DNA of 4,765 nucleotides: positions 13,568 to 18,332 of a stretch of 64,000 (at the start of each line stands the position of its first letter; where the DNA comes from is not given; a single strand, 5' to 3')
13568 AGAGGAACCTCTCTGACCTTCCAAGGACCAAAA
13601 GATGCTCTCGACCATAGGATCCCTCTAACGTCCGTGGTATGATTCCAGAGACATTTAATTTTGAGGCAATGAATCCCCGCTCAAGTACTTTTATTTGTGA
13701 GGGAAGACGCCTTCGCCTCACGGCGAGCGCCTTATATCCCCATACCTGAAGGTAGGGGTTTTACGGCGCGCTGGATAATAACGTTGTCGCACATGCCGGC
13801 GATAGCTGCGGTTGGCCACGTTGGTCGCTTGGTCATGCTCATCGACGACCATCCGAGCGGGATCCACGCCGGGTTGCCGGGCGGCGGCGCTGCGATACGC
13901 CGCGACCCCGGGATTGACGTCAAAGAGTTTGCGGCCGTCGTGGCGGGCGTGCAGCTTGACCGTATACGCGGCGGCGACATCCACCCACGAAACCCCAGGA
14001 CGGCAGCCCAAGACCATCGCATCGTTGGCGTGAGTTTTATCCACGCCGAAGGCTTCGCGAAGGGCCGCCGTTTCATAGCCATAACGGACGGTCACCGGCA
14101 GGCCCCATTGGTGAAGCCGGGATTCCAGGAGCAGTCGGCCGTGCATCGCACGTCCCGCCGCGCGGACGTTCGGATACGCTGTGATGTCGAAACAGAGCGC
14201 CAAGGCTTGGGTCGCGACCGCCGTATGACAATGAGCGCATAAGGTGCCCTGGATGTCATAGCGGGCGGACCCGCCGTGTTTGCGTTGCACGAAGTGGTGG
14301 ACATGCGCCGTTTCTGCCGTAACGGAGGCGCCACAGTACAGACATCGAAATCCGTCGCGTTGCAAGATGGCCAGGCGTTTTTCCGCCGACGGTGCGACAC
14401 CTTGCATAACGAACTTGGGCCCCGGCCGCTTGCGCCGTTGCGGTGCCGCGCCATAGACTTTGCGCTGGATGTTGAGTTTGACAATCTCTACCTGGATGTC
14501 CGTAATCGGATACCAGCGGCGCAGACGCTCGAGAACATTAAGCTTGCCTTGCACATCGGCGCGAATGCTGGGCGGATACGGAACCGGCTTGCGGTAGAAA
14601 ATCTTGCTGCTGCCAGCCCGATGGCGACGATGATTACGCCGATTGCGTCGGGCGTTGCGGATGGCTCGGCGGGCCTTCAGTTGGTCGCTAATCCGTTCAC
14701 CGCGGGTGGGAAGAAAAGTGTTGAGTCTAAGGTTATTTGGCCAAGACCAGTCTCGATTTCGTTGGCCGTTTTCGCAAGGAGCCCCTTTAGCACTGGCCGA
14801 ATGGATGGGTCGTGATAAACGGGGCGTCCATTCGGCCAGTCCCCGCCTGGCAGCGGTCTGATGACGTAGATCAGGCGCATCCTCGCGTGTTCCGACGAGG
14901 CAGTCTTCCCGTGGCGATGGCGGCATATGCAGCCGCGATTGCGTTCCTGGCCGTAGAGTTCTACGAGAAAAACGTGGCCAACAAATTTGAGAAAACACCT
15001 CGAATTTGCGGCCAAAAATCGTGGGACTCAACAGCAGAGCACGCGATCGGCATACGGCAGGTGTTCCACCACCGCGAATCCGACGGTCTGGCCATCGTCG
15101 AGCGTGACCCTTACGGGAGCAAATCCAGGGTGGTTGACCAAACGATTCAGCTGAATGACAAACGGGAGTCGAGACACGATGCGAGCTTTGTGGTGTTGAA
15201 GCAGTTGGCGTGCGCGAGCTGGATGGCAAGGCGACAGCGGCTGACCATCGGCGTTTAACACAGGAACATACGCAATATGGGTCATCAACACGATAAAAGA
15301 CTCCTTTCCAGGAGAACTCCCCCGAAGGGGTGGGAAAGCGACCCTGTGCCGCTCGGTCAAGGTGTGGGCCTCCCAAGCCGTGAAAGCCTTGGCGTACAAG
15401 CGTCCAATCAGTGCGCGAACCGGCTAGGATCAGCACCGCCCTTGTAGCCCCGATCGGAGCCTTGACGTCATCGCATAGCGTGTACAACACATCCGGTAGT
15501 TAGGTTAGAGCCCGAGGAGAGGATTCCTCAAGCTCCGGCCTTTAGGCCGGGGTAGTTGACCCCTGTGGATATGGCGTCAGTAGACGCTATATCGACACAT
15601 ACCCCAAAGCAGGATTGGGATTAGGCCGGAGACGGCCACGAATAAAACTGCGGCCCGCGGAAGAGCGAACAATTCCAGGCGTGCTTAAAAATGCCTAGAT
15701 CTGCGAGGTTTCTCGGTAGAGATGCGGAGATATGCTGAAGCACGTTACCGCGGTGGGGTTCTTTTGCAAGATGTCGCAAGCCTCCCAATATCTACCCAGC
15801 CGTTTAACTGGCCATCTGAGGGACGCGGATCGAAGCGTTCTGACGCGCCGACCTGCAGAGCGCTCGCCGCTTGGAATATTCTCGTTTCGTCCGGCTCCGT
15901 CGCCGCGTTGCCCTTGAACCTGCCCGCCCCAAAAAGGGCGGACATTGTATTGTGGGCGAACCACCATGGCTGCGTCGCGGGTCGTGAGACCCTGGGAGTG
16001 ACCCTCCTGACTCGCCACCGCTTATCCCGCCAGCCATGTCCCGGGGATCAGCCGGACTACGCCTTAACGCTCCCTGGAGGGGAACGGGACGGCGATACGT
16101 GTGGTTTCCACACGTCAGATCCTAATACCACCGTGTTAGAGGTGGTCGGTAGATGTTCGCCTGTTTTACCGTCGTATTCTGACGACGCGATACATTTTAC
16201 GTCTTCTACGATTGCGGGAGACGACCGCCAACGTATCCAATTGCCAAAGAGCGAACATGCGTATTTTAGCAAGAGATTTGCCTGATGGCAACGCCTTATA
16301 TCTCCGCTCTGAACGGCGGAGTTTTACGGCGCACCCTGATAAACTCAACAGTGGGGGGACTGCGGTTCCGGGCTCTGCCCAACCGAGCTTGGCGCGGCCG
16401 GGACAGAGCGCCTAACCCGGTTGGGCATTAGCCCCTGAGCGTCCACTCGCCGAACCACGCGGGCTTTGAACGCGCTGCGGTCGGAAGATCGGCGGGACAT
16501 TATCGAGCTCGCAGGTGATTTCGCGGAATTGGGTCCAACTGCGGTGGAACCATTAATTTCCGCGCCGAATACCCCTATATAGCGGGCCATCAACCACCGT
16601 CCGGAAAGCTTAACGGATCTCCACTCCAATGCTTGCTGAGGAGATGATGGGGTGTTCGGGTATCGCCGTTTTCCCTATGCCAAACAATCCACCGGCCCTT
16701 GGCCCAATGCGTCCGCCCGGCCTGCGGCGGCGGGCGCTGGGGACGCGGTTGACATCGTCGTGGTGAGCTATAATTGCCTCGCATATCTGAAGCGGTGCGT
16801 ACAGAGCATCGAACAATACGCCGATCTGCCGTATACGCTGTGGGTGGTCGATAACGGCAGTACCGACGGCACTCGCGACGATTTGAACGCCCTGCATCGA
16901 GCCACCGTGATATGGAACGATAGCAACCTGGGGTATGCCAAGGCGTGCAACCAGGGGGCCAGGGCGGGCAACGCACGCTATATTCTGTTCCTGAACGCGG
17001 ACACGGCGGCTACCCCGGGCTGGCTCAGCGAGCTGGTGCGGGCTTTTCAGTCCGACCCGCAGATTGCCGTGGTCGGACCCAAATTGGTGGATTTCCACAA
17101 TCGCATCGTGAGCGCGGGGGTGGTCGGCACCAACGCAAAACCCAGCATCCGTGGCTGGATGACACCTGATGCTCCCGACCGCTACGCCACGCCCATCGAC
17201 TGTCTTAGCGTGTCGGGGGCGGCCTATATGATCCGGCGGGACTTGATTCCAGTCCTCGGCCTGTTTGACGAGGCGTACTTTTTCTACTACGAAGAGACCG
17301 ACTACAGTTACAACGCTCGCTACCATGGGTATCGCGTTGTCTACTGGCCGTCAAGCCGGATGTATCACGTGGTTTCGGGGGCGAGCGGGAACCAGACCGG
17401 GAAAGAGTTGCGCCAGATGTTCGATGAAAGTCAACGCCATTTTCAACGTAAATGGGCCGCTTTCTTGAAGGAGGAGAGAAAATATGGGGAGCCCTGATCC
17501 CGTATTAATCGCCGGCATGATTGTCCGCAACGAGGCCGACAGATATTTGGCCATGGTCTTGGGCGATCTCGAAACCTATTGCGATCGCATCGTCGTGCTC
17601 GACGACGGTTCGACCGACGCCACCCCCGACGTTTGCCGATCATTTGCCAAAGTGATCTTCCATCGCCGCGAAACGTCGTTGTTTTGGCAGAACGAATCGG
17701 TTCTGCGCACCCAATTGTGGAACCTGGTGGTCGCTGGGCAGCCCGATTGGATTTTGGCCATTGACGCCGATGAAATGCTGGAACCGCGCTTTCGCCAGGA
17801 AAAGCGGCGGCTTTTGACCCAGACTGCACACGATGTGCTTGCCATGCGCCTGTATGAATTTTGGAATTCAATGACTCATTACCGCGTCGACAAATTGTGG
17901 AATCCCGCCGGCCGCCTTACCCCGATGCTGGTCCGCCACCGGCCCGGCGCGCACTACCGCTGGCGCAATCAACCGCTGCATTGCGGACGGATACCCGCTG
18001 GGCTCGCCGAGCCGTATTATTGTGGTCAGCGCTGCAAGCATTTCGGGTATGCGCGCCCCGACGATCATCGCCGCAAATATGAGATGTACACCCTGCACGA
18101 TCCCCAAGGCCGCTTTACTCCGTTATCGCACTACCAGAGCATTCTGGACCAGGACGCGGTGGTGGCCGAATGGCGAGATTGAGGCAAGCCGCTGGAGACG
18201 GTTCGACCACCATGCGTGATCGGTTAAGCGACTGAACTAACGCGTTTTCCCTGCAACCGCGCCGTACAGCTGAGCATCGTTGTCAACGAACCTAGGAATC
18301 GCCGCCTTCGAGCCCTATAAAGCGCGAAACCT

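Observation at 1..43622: Inverted, diverged copies of a 48-bp tandem repeat array bracket about 43 kb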

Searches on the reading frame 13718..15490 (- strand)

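Call 69: search_protein_families(library=pfam, proteins=[window:13718-15490:-], max_evalue=0.00001)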
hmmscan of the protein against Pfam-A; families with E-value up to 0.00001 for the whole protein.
window:13718-15490:- (590 aa): 2 families
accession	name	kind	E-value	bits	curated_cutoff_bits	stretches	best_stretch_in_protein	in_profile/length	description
PF14239.11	RRXRR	-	1.3e-12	48.4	25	1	260-343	79-160/174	RRXRR protein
PF01844.29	HNH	-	3.1e-06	27.7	21.4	1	383-424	1-43/47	HNH endonuclease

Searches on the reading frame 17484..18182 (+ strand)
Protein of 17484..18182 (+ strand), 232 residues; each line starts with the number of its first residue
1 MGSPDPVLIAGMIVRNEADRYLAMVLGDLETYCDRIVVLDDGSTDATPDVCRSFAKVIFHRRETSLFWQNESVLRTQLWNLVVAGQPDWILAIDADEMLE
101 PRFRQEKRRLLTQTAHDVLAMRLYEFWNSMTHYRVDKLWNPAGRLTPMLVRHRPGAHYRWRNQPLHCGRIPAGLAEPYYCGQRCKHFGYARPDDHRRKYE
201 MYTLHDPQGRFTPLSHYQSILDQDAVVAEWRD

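Call 69: search_protein_families(library=pfam, proteins=[window:17484-18182:+], max_evalue=0.00001)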
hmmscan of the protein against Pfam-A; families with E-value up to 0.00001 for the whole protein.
window:17484-18182:+ (232 aa): 2 families
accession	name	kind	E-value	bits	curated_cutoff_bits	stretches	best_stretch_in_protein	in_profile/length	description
PF13704.12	Glyco_tranf_2_4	-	1.6e-09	38.5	27.5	1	15-102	1-87/98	Glycosyl transferase family 2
PF00535.33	Glycos_transf_2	-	5.6e-07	30.1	23.3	1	32-138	26-130/168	Glycosyl transferase family 2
